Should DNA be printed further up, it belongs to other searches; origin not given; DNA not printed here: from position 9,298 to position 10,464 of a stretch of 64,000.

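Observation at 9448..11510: Single-cluster radical SAM enzyme with MoaA/viperin-like CNxxCxYC motif, co-oriented with a SAM methyltransferase and a type IV pilin-like gene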

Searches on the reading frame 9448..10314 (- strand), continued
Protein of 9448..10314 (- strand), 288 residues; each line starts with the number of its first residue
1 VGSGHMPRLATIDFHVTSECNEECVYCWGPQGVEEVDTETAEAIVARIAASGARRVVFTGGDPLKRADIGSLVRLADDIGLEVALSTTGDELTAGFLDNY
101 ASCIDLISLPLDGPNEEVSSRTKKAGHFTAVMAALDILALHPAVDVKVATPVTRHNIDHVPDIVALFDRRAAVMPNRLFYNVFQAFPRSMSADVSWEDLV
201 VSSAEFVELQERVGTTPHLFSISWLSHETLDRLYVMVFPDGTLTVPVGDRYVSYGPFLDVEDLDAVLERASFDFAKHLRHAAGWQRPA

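Call 37: fold_search(model_id=the predicted structure, library=pdb)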
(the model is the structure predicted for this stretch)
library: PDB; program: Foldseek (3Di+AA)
matches with E <= 10: 1676; with E <= 0.001: 119
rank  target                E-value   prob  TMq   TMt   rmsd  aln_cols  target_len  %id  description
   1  6q2p_A                3.6e-18  1.00  0.82  0.81   2.9       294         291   18  Crystal structure of mouse viperin bound to cytidine triphosphate and S-adenosylhomocysteine (released 2020-01-22)
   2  6q2p_B                4.1e-18  1.00  0.82  0.81   2.9       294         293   18  Crystal structure of mouse viperin bound to cytidine triphosphate and S-adenosylhomocysteine (released 2020-01-22)
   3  7n7h                  1.9e-17  1.00  0.83  0.83   2.6       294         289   20  X-ray crystal structure of Viperin-like enzyme from Nematostella vectensis (released 2021-07-07)
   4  9dfw_B                1.9e-17  1.00  0.82  0.80   2.9       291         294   17  X-ray crystal structure of an engineered Viperin-like enzyme from T. virens with bound CTP and SAM (released 2025-02-12)
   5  6q2q_A                2.0e-17  1.00  0.82  0.81   2.9       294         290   19  Crystal structure of mouse viperin bound to uridine triphosphate and S-adenosylhomocysteine (released 2020-01-22)
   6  9dgw_B                2.1e-17  1.00  0.82  0.83   3.1       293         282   16  X-ray crystal structure of the Viperin-like enzyme from T. virens with bound CTP and SAM (released 2025-02-12)
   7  9dfw_C                3.0e-17  1.00  0.82  0.84   3.2       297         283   18  X-ray crystal structure of an engineered Viperin-like enzyme from T. virens with bound CTP and SAM (released 2025-02-12)
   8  5vsl_A                4.9e-17  1.00  0.76  0.83   2.7       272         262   18  Crystal structure of viperin with bound [4Fe-4S] cluster and S-adenosylhomocysteine (SAH) (released 2017-06-14)
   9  6q2q_B                5.2e-17  1.00  0.82  0.82   2.7       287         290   18  Crystal structure of mouse viperin bound to uridine triphosphate and S-adenosylhomocysteine (released 2020-01-22)
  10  9dgw_A                1.2e-16  1.00  0.74  0.77   5.0       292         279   17  X-ray crystal structure of the Viperin-like enzyme from T. virens with bound CTP and SAM (released 2025-02-12)
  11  5vsm_A                2.1e-16  1.00  0.76  0.85   2.6       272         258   18  Crystal structure of viperin with bound [4Fe-4S] cluster, 5'-deoxyadenosine, and L-methionine (released 2017-06-14)
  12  9dfw_A                2.3e-16  1.00  0.82  0.83   2.9       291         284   17  X-ray crystal structure of an engineered Viperin-like enzyme from T. virens with bound CTP and SAM (released 2025-02-12)
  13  9dgw_C                3.7e-16  1.00  0.79  0.82   3.1       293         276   16  X-ray crystal structure of the Viperin-like enzyme from T. virens with bound CTP and SAM (released 2025-02-12)
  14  9dfn                  9.7e-16  1.00  0.82  0.83   3.1       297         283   17  X-ray crystal structure of the second viperin-like enzyme from Trichoderma virens with bound CTP and SAM (released 2025-02-19)
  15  5vsl_B                1.1e-15  1.00  0.73  0.81   3.5       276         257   18  Crystal structure of viperin with bound [4Fe-4S] cluster and S-adenosylhomocysteine (SAH) (released 2017-06-14)
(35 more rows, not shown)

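Call 44: find_encoding_contigs(protein=P0019, flank=8000, max_places=1)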
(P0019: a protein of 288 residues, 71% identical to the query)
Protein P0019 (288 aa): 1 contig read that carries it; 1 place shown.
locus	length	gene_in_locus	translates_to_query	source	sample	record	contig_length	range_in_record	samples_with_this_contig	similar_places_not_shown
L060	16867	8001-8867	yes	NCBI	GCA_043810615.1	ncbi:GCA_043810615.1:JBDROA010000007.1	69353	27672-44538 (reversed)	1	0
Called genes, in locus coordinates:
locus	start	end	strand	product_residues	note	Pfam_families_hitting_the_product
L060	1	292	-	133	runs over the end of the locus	-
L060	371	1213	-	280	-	-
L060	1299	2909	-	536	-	PF05681:Fumerase, PF05683:Fumerase_C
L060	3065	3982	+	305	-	PF00892:EamA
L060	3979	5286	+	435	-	PF01979:Amidohydro_1, PF07969:Amidohydro_3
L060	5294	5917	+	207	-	PF13489:Methyltransf_23, PF13847:Methyltransf_31, PF08241:Methyltransf_11, PF08242:Methyltransf_12 (weak), PF13649:Methyltransf_25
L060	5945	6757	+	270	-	PF14219:DUF4328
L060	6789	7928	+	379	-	PF02771:Acyl-CoA_dh_N, PF02770:Acyl-CoA_dh_M, PF00441:Acyl-CoA_dh_1, PF08028:Acyl-CoA_dh_2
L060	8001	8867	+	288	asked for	PF04055:Radical_SAM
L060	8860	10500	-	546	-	PF27054:Beta_methylindole_red_C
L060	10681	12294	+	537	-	PF01855:POR_N, PF02775:TPP_enzyme_C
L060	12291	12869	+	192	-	PF01558:POR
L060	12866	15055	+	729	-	PF13549:ATP-grasp_5, PF13380:CoA_binding_2, PF13607:Succ_CoA_lig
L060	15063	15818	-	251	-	PF12697:Abhydrolase_6 (faint), PF00561:Abhydrolase_1 (weak), PF12146:Hydrolase_4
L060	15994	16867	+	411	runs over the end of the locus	PF01471:PG_binding_1 (weak)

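Call 45: find_encoding_contigs(protein=P0091, flank=8000, max_places=1)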
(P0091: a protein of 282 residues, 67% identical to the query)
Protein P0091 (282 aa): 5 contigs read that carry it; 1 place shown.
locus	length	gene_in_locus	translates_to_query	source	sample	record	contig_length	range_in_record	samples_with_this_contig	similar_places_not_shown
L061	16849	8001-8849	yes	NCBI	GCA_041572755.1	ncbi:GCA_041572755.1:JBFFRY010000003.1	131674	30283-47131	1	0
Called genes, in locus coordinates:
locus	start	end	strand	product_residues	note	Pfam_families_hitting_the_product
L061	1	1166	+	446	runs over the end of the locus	PF00875:DNA_photolyase, PF03441:FAD_binding_7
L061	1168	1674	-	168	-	PF00160:Pro_isomerase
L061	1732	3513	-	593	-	PF02771:Acyl-CoA_dh_N, PF02770:Acyl-CoA_dh_M, PF00441:Acyl-CoA_dh_1, PF22924:ACOX_C_alpha1, PF08028:Acyl-CoA_dh_2, PF12806:Acyl-CoA_dh_C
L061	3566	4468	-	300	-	PF00561:Abhydrolase_1, PF12146:Hydrolase_4 (weak), PF12697:Abhydrolase_6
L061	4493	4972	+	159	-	PF04073:tRNA_edit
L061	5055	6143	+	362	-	PF01594:AI-2E_transport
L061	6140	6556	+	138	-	PF01451:LMWPc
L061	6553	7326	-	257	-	PF01035:DNA_binding_1, PF02805:Ada_Zn_binding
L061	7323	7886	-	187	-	PF04542:Sigma70_r2, PF08281:Sigma70_r4_2, PF04545:Sigma70_r4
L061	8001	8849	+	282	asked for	PF04055:Radical_SAM, PF13353:Fer4_12 (weak)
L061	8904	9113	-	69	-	-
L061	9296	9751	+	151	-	PF13404:HTH_AsnC-type, PF13412:HTH_24, PF01047:MarR (weak), PF01037:AsnC_trans_reg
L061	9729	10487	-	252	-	PF00797:Acetyltransf_2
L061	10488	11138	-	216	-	PF06736:TMEM175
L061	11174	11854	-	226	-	PF09056:Phospholip_A2_3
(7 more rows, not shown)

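Call 48: list_cluster_members(proteins=[P0137, P0142, P0143, P0147, P0149, P0151, P0154, P0123, P0126, P0121])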
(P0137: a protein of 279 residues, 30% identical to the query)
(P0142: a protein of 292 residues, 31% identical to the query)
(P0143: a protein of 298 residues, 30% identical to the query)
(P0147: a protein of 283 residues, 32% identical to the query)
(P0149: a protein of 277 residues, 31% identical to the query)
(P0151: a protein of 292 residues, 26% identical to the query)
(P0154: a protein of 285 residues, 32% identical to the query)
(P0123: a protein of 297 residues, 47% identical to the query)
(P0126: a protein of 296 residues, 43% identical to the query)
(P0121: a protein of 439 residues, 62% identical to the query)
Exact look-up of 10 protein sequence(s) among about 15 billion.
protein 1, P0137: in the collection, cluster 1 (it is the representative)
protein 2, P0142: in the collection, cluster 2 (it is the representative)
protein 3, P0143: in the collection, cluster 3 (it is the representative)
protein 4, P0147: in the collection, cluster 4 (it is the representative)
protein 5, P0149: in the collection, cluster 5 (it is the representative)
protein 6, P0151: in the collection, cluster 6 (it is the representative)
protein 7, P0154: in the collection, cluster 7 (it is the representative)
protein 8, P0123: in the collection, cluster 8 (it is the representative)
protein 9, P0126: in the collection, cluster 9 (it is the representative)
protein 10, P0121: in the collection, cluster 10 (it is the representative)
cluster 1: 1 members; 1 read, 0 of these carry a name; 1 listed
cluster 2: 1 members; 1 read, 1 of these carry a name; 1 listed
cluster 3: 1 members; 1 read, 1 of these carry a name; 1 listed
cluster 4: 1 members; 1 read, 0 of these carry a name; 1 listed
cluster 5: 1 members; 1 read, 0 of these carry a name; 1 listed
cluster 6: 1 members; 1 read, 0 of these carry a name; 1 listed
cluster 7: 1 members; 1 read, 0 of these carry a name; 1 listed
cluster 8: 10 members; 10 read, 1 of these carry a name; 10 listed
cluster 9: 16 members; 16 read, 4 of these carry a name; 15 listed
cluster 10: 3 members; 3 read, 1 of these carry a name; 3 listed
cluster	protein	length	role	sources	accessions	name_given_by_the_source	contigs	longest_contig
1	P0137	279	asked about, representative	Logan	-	-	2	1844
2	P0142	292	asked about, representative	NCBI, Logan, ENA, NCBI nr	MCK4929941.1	radical SAM protein [Nanoarchaeota archaeon]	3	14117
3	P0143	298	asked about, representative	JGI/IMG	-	MoaA/NifB/PqqE/SkfB family radical SAM enzyme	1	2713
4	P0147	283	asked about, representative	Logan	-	-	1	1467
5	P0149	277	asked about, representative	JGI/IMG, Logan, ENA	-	-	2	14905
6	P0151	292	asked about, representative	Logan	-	-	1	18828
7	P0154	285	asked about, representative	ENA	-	-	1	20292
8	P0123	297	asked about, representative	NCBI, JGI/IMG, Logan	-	-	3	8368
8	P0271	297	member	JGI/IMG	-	MoaA/NifB/PqqE/SkfB family radical SAM enzyme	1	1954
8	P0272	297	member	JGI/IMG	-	-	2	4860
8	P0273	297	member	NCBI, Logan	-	-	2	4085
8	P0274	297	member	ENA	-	-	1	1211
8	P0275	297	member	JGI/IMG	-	-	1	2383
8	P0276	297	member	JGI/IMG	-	-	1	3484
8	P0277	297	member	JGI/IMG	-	-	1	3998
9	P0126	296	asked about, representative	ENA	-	-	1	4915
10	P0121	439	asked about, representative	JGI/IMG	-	sulfatase maturation enzyme AslB (radical SAM superfamily)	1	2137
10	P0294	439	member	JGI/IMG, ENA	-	-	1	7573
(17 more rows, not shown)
